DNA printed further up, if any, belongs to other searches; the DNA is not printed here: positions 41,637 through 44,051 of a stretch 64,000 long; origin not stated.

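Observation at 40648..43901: Membrane-anchored SbcCD paralogue: Rad50-like ATPase whose hook is replaced by a TM hairpin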

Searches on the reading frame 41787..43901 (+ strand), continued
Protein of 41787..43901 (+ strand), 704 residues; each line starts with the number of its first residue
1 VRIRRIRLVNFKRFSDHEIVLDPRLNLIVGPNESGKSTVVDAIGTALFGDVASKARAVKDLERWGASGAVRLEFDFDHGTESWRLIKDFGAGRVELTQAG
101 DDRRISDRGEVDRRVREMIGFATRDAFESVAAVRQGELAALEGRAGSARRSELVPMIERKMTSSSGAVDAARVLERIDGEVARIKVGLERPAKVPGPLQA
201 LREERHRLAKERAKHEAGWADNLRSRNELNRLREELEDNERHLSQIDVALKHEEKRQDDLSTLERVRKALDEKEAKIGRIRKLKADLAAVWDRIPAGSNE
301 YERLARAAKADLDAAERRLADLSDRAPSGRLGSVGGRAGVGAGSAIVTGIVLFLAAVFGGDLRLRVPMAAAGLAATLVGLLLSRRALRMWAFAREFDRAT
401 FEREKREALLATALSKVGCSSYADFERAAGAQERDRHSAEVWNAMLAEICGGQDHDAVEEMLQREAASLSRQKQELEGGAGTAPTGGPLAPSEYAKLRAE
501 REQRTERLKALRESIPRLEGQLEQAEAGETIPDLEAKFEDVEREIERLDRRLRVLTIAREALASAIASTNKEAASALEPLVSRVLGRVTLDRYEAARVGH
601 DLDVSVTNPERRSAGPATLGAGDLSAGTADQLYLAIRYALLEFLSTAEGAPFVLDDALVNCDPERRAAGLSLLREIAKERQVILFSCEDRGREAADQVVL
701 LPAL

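Call 14: find_encoding_contigs(protein=P0002, flank=10000, max_places=3)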
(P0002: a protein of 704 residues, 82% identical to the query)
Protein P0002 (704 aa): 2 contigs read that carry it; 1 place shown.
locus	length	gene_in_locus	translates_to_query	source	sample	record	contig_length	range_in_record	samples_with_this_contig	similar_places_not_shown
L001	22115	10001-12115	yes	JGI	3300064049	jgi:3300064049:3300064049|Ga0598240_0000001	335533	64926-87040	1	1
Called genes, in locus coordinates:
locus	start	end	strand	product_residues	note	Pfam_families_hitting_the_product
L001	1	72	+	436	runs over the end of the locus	PF01336:tRNA_anti-codon, PF00152:tRNA-synt_2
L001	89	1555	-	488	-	PF03951:Gln-synt_N, PF00120:Gln-synt_C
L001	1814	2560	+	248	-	PF00160:Pro_isomerase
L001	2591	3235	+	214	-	-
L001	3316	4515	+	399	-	-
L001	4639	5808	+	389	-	PF00266:Aminotran_5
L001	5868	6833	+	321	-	PF13485:Peptidase_MA_2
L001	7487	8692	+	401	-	-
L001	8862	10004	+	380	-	PF00149:Metallophos, PF12850:Metallophos_2 (weak)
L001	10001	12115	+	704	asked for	PF02463:SMC_N, PF13175:AAA_15, PF13476:AAA_23, PF13514:AAA_27, PF13555:AAA_29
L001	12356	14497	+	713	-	PF01590:GAF, PF13185:GAF_2, PF13492:GAF_3 (weak), PF00512:HisKA, PF02518:HATPase_c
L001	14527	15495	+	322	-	PF00072:Response_reg, PF00990:GGDEF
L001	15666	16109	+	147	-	PF00383:dCMP_cyt_deam_1, PF14437:MafB19-deam, PF14439:Bd3614-deam (weak)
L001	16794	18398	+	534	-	PF05496:RuvB_N (weak), PF06068:TIP49 (faint), PF13177:DNA_pol3_delta2, PF13604:AAA_30 (faint), PF00004:AAA, PF13401:AAA_22 (weak), PF22608:DNAX_ATPase_lid, PF12169:DNA_pol3_gamma3, +1 more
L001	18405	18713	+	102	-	PF02575:YbaB_DNA_bd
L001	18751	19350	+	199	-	PF21176:RecR_HhH, PF02132:RecR_ZnF, PF13662:Toprim_4, PF01751:Toprim, PF21175:RecR_C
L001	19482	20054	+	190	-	PF01558:POR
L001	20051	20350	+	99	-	PF00037:Fer4 (faint), PF12837:Fer4_6 (faint), PF13237:Fer4_10 (faint), PF14697:Fer4_21, PF12838:Fer4_7 (weak)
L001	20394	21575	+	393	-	PF01855:POR_N, PF02780:Transketolase_C, PF17147:PFOR_II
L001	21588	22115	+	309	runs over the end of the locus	PF02775:TPP_enzyme_C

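Call 15: find_encoding_contigs(protein=P0021, flank=10000, max_places=3)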
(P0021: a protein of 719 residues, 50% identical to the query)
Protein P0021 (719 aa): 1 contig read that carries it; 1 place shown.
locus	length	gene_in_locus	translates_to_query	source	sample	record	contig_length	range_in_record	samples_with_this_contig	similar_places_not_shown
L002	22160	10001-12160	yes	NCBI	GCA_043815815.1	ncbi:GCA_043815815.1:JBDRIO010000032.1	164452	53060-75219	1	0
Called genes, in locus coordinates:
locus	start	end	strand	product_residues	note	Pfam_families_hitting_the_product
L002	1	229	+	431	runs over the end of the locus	PF01336:tRNA_anti-codon, PF00152:tRNA-synt_2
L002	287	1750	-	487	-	PF03951:Gln-synt_N, PF00120:Gln-synt_C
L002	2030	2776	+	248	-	PF00160:Pro_isomerase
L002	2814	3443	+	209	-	-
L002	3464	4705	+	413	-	-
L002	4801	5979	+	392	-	PF00266:Aminotran_5, PF01212:Beta_elim_lyase (weak), PF01053:Cys_Met_Meta_PP (weak)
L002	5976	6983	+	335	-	PF13485:Peptidase_MA_2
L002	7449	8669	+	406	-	-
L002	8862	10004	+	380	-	PF00149:Metallophos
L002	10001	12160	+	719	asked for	PF02463:SMC_N, PF13175:AAA_15, PF13476:AAA_23, PF13514:AAA_27, PF13555:AAA_29 (weak)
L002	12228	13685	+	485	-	PF12770:CHAT, PF01364:Peptidase_C25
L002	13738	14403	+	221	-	PF07638:Sigma70_ECF, PF04542:Sigma70_r2, PF08281:Sigma70_r4_2, PF04545:Sigma70_r4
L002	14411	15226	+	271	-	PF13490:zf-HC2 (weak)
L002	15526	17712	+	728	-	PF01590:GAF, PF13185:GAF_2, PF13492:GAF_3, PF00512:HisKA, PF02518:HATPase_c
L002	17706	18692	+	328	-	PF00072:Response_reg, PF00990:GGDEF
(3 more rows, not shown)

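Call 16: find_encoding_contigs(protein=P0036, flank=10000, max_places=2)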
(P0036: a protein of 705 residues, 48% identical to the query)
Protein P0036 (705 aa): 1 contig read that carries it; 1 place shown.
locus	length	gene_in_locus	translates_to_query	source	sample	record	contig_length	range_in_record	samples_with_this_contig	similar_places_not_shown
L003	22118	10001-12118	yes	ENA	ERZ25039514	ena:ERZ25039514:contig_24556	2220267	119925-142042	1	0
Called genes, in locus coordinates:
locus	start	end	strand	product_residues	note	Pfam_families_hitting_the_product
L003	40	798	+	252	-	-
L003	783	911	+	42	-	-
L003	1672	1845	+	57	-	-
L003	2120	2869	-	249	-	PF03951:Gln-synt_N, PF00120:Gln-synt_C (weak)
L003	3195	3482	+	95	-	-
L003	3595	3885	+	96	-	PF00160:Pro_isomerase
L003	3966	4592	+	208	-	-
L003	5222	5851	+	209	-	PF00515:TPR_1 (faint), PF07719:TPR_2 (faint), PF12895:ANAPC3 (faint), PF13174:TPR_6 (faint), PF13432:TPR_16 (weak), PF14559:TPR_19 (weak), PF13428:TPR_14 (weak), PF13414:TPR_11 (weak), +7 more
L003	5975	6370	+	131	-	PF00266:Aminotran_5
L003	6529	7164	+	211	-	PF00266:Aminotran_5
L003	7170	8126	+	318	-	PF13485:Peptidase_MA_2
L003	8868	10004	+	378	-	PF00149:Metallophos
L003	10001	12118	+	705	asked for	PF02463:SMC_N (weak), PF13175:AAA_15, PF13476:AAA_23, PF13514:AAA_27, PF13555:AAA_29 (weak)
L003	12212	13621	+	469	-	PF12770:CHAT, PF01364:Peptidase_C25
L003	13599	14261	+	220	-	PF07638:Sigma70_ECF (weak), PF04542:Sigma70_r2 (weak), PF08281:Sigma70_r4_2, PF04545:Sigma70_r4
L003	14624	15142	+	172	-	-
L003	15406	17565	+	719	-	PF01590:GAF, PF13185:GAF_2, PF13492:GAF_3, PF00512:HisKA, PF02518:HATPase_c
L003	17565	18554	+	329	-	PF00072:Response_reg, PF00990:GGDEF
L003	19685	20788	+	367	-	PF13177:DNA_pol3_delta2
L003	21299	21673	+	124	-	PF20964:DnaX_C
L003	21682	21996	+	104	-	PF02575:YbaB_DNA_bd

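Call 17: find_encoding_contigs(protein=P0057, flank=10000, max_places=2)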
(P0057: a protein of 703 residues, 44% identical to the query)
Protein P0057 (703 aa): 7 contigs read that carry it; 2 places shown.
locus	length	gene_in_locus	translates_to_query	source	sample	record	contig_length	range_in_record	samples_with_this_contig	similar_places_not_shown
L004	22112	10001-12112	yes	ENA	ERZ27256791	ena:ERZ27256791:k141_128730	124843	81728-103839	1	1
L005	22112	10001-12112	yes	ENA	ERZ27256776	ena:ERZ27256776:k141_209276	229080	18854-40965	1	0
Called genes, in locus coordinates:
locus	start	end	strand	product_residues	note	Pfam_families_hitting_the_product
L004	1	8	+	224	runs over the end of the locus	PF02254:TrkA_N, PF02080:TrkA_C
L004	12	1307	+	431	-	PF01336:tRNA_anti-codon, PF00152:tRNA-synt_2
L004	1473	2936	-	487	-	PF03951:Gln-synt_N, PF00120:Gln-synt_C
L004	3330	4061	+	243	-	PF00160:Pro_isomerase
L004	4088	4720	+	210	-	PF03704:BTAD (faint), PF14559:TPR_19 (weak), PF23914:TPR_CcmH_CycH (weak), PF13424:TPR_12 (weak), PF13414:TPR_11, PF13432:TPR_16, PF13414:TPR_11, PF13432:TPR_16, +10 more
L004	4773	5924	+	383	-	-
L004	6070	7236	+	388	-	PF00266:Aminotran_5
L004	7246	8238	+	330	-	PF13485:Peptidase_MA_2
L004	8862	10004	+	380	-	PF00149:Metallophos, PF12850:Metallophos_2 (faint)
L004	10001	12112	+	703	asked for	PF02463:SMC_N (faint), PF13175:AAA_15, PF13476:AAA_23, PF13514:AAA_27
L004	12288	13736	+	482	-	PF12770:CHAT, PF01364:Peptidase_C25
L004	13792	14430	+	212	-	PF07638:Sigma70_ECF, PF04542:Sigma70_r2, PF08281:Sigma70_r4_2, PF04545:Sigma70_r4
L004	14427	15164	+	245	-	-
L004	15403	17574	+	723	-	PF00512:HisKA, PF02518:HATPase_c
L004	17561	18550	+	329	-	PF00072:Response_reg, PF00990:GGDEF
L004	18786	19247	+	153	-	PF00383:dCMP_cyt_deam_1, PF14437:MafB19-deam, PF14439:Bd3614-deam (faint)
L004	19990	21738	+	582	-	PF05496:RuvB_N (weak), PF13604:AAA_30 (weak), PF13177:DNA_pol3_delta2, PF13401:AAA_22, PF00004:AAA, PF22608:DNAX_ATPase_lid, PF12169:DNA_pol3_gamma3, PF20964:DnaX_C (weak), +1 more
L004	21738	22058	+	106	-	PF02575:YbaB_DNA_bd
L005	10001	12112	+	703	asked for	PF02463:SMC_N (faint), PF13175:AAA_15, PF13476:AAA_23, PF13514:AAA_27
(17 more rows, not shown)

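Call 18: find_encoding_contigs(protein=P0069, flank=10000, max_places=2)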
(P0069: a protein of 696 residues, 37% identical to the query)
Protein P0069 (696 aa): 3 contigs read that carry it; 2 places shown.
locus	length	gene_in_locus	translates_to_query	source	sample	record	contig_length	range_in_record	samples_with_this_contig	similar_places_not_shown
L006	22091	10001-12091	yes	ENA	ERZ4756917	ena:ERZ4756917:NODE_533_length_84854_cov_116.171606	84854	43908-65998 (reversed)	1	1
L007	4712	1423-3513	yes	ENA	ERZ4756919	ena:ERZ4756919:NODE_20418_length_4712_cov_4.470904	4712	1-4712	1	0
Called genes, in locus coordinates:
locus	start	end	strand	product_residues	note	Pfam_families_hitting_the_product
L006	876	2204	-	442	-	PF00890:FAD_binding_2 (faint), PF01266:DAO, PF01593:Amino_oxidase, PF03486:HI0933_like (faint), PF13450:NAD_binding_8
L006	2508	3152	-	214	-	PF00440:TetR_N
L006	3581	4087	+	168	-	PF22381:Staph_reg_Sar_Rot, PF01047:MarR, PF12802:MarR_2, PF13463:HTH_27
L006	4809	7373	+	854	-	PF03176:MMPL, PF00873:ACR_tran (weak), PF02460:Patched (faint), PF12349:Sterol-sensing, PF03176:MMPL, PF00873:ACR_tran (weak)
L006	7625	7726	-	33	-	-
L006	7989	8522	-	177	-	PF04011:LemA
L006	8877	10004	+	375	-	PF00149:Metallophos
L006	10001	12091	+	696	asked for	PF02463:SMC_N (faint), PF13175:AAA_15, PF13476:AAA_23, PF13514:AAA_27, PF13304:AAA_21 (faint)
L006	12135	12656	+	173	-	-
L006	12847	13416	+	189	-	PF01613:Flavin_Reduct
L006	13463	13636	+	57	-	-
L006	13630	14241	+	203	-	PF25084:LbH_EIF2B (faint), PF25087:GMPPB_C (faint), PF00132:Hexapep, PF14602:Hexapep_2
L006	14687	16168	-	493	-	PF00501:AMP-binding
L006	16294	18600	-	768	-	PF00989:PAS, PF08448:PAS_4, PF08447:PAS_3, PF13426:PAS_9, PF00989:PAS, PF08447:PAS_3, PF08448:PAS_4, PF13426:PAS_9, +9 more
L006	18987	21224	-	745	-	PF18986:DUF5719 (faint), PF04389:Peptidase_M28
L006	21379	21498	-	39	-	-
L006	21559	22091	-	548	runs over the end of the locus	PF12740:PETase (weak), PF05448:AXE1 (faint), PF02129:Peptidase_S15, PF00561:Abhydrolase_1, PF12146:Hydrolase_4, PF12697:Abhydrolase_6, PF08840:BAAT_C (weak), PF08530:PepX_C, +3 more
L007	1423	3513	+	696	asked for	PF02463:SMC_N (faint), PF13175:AAA_15, PF13476:AAA_23, PF13514:AAA_27, PF13304:AAA_21 (faint)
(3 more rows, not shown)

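Call 21: search_solved_structures(query=A1, max_evalue=0.01)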
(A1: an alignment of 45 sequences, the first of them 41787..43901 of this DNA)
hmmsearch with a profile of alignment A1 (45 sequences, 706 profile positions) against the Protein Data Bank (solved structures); distinct sequences matched with E-value up to 0.01: 70 (the best 60 are shown).
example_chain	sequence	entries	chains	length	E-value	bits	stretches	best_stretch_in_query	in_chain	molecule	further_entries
3aux_A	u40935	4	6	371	5.1e-28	101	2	1-141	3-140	DNA double-strand break repair rad50 ATPase | DNA double-strand break repair Rad50 ATPase,DNA double-strand break repair Rad50 ATPase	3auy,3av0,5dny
5f3w_B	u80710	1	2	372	3.7e-27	98.1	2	1-141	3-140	DNA double-strand break repair Rad50 ATPase,DNA double-strand break repair Rad50 ATPase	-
3qkt_A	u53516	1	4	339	1.1e-26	96.6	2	1-95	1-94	DNA double-strand break repair rad50 ATPase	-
3qku_A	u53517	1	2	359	2.8e-26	95.2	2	1-95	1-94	DNA double-strand break repair rad50 ATPase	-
4nck_A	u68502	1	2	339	3.1e-26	95.1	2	1-95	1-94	DNA double-strand break repair Rad50 ATPase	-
4nch_A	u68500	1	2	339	9.5e-26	93.5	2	1-95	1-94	DNA double-strand break repair Rad50 ATPase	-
4nci_A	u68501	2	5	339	4.6e-25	91.2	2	1-95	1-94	DNA double-strand break repair Rad50 ATPase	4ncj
3qf7_A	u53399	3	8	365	3.8e-17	65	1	1-141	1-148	Rad50 | Probable DNA double-strand break repair Rad50 ATPase,Probable DNA double-strand break repa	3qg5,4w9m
1ii8_A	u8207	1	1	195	9.4e-17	63.7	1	1-95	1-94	Rad50 ABC-ATPase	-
3qkr_A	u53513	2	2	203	1e-16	63.6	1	1-95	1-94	DNA double-strand break repair rad50 ATPase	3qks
1f2t_A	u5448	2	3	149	1.2e-16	63.4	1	1-94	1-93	RAD50 ABC-ATPASE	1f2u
1us8_A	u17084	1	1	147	1.3e-16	63.2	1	1-94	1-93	DNA DOUBLE-STRAND BREAK REPAIR RAD50 ATPASE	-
3tho_A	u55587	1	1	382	2.6e-16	62.3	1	1-141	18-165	Probable DNA double-strand break repair Rad50 ATPase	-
3qkr_B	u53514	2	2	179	2.6e-10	42.4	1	538-703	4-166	DNA double-strand break repair rad50 ATPase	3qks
1ii8_B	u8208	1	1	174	6.4e-10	41.1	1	541-703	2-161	Rad50 ABC-ATPase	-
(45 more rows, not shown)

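Call 24: list_cluster_members(proteins=[P0074, P0078, P0083, P0085, P0088, P0089, P0096, P0097, P0116, P0071])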
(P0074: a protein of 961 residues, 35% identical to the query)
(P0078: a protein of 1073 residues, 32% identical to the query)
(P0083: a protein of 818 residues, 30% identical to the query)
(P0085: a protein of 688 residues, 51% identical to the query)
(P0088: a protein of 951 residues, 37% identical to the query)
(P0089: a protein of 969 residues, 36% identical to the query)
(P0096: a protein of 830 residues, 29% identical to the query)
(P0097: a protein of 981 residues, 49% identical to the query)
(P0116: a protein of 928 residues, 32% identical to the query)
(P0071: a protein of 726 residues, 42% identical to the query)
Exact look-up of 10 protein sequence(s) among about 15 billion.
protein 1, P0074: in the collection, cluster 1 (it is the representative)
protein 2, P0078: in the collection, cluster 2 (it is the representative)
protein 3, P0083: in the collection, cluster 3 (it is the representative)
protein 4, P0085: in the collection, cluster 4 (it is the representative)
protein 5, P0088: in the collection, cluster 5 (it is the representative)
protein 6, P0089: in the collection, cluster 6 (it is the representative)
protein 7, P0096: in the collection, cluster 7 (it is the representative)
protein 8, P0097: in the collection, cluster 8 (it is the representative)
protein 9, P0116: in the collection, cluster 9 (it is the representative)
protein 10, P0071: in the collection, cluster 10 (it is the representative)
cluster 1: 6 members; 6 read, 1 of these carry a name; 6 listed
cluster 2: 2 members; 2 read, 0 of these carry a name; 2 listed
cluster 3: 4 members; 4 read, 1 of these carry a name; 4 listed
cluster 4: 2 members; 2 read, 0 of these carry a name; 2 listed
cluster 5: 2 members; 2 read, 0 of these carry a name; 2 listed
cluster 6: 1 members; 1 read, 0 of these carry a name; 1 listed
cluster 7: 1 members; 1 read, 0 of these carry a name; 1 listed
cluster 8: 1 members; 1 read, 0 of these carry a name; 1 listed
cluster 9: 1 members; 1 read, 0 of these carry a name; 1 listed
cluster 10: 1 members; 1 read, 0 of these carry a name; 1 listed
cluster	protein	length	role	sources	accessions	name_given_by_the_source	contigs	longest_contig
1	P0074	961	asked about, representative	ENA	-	-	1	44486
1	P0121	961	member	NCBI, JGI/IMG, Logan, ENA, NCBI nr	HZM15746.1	MAG TPA: AAA family ATPase [Candidatus Krumholzibacteria bacterium] | AAA family ATPase [Candidatus Krumholzibacteria bacterium]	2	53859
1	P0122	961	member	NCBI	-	-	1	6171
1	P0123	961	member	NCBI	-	-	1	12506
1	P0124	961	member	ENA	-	-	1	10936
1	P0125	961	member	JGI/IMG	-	-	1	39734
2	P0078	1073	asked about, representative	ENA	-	-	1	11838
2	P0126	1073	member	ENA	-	-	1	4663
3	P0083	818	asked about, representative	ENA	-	-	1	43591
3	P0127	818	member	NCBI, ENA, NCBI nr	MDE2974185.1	MAG: AAA family ATPase [Gemmatimonadota bacterium] | AAA family ATPase [Gemmatimonadota bacterium]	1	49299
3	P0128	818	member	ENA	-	-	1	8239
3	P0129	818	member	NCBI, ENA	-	-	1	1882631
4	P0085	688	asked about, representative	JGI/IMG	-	-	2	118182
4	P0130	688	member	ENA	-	-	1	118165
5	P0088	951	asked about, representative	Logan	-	-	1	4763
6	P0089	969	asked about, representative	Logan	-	-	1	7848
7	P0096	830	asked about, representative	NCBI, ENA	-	-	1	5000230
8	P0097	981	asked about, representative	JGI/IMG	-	-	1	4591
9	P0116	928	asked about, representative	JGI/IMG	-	-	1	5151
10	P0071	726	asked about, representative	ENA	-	-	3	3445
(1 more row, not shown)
